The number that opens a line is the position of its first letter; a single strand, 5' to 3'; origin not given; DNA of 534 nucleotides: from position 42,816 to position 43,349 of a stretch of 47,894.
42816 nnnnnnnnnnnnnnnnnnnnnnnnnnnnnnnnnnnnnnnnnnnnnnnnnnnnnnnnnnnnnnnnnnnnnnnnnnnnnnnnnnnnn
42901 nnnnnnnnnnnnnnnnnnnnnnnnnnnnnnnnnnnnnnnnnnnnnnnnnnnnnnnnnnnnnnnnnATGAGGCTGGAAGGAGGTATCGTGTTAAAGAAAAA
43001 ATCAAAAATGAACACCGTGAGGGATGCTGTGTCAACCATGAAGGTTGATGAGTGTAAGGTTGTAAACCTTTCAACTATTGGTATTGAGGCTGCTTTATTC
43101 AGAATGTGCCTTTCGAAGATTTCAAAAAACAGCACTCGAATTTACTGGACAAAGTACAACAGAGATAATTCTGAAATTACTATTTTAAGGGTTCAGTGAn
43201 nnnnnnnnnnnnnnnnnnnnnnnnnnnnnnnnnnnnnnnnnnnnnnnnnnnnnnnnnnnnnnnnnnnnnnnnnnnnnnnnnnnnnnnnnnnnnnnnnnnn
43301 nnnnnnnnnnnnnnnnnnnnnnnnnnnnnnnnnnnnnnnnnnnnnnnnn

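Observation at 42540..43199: Candidate replication origin next to the HTH plus DUF3987 ATPase genes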

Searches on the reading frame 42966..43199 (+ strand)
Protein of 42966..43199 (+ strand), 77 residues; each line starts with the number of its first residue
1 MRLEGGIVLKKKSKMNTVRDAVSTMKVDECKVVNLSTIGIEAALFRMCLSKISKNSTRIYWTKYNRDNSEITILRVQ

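Call 15: search_protein_families(library=pfam, proteins=[window:42966-43199:+], max_evalue=0.01)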
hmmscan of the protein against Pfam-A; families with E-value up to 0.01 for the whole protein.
window:42966-43199:+ (77 aa): 0 families

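Call 16: search_protein_families(library=phrogs, proteins=[window:42966-43199:+], max_evalue=0.001)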
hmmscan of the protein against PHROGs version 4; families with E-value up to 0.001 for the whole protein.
window:42966-43199:+ (77 aa): 0 families

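Call 41: find_homologous_proteins(query=window:42966-43199:+)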
Query window:42966-43199:+ (77 aa): 2 proteins with E <= 0.001 among 2 candidates.
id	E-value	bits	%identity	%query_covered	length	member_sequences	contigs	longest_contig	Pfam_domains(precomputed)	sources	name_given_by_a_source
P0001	5.6e-42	157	100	100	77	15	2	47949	-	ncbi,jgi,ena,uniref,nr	ncbi:hypothetical protein vBKpnSMK54_51 [Klebsiella phage vB_KpnS_MK54]|jgi:hypothetical protein|uni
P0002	1.2e-20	90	69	84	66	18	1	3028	-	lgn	-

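Call 71: predict_structure(alignment_id=A6)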
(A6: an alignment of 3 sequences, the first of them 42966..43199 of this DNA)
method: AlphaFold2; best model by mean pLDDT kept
length: 77 residues; sequences in the alignment: 3
mean_pLDDT: 87.1   pTM: 0.71
mean pLDDT of the five models: 87.1, 74.5, 71.8, 50.4, 50.3
residues with pLDDT >= 90: 61; 70-90: 4; 50-70: 5; < 50: 7
segments of 3 or more residues with pLDDT < 50: 5-9
pLDDT, mean of each block of 10 residues (from residue 1): 48 86 94 94 95 91 96 96
secondary structure, 60 per line:
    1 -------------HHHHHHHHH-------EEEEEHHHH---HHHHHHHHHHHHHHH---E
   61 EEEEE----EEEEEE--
elements in order: H14-22 E30-34 H35-38 H42-56 E60-65 E70-75

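Call 75: fold_search(model_id=the predicted structure, library=pdb)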
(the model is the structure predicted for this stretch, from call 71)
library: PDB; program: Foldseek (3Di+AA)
matches with E <= 10: 606; with E <= 0.001: 0
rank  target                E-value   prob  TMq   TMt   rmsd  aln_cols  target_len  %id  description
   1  7vkl_A                3.5e-01  0.51  0.45  0.25   9.5        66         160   15  Crystal structure of MmIMP3-KH12 in complex with zipcode RNA (released 2022-10-05)
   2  7tm4                  4.2e-01  0.66  0.45  0.11   4.1        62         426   13  Crystal structure of apo 3-phosphoshikimate 1-carboxyvinyltransferase from Klebsiella pneumoniae (released 2022-02-02)
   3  9gy4_E                4.5e-01  0.75  0.52  0.08   3.3        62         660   14  60S ribosomal subunit in complex with E3-UFM1 ligase and RQC machinery components NEMF and LTN1 (Composite map) (released 2025-05-14)
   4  7yey_A                4.5e-01  0.38  0.43  0.23   9.6        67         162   16  Structure of MmIGF2BP3-KH12 in complex with 8-mer RNA (released 2023-07-12)
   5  2nnn_D                4.8e-01  0.28  0.36  0.24   6.4        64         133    9  Crystal structure of probable transcriptional regulator from Pseudomonas aeruginosa (released 2006-11-21)
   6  8ohd_A                5.1e-01  0.72  0.52  0.08   3.3        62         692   14  60S ribosomal subunit bound to the E3-UFM1 complex - state 3 (native) (released 2024-02-21)
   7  3ti2_A                6.7e-01  0.57  0.46  0.19   3.9        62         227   11  1.90 Angstrom resolution crystal structure of N-terminal domain 3-phosphoshikimate 1-carboxyvinyltransferase from Vibr (released 2011-08-31)
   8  5z2i_A                6.7e-01  0.21  0.38  0.33   6.6        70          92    8  Structure of Dictyostelium discoideum mitochondrial calcium uniporter N-ternimal domain (Se-DdMCU-NTD) (released 2019-01-02)
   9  2pt7_G                6.7e-01  0.21  0.36  0.23   4.5        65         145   15  Crystal structure of Cag VirB11 (HP0525) and an inhibitory protein (HP1451) (released 2007-11-13)
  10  6mrs                  8.1e-01  0.44  0.49  0.49   5.2        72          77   12  De novo designed protein Peak6 (released 2019-06-12)
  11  5h66_C                8.1e-01  0.23  0.37  0.41   4.9        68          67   12  Crystal structure of the Bacillus subtilis SMC head domain complexed with the cognate ScpA C-terminal domain (released 2017-03-15)
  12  3bdd_A                8.1e-01  0.18  0.35  0.23   6.2        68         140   13  CRYSTAL STRUCTURE OF A PUTATIVE MULTIPLE ANTIBIOTIC-RESISTANCE REPRESSOR (SSU05_1136) FROM STREPTOCOCCUS SUIS 89/1591  (released 2007-12-04)
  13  1g6s                  9.9e-01  0.41  0.45  0.11   4.2        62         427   13  STRUCTURE OF EPSP SYNTHASE LIGANDED WITH SHIKIMATE-3-PHOSPHATE AND GLYPHOSATE (released 2001-02-07)
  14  2qfs                  9.9e-01  0.41  0.45  0.11   4.2        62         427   13  E.coli EPSP synthase Pro101Ser liganded with S3P (released 2007-10-02)
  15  3hz7                  9.9e-01  0.38  0.46  0.48   3.7        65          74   12  Crystal Structure of the SirA-like protein (DSY4693) from Desulfitobacterium hafniense, Northeast Structural Genomics Co (released 2009-07-07)
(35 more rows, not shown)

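Call 117: search_protein_families(library=ncbifam, proteins=[window:42987-43199:+], max_evalue=0.001)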
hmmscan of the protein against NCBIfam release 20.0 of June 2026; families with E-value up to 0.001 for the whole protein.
window:42987-43199:+ (70 aa): 0 families
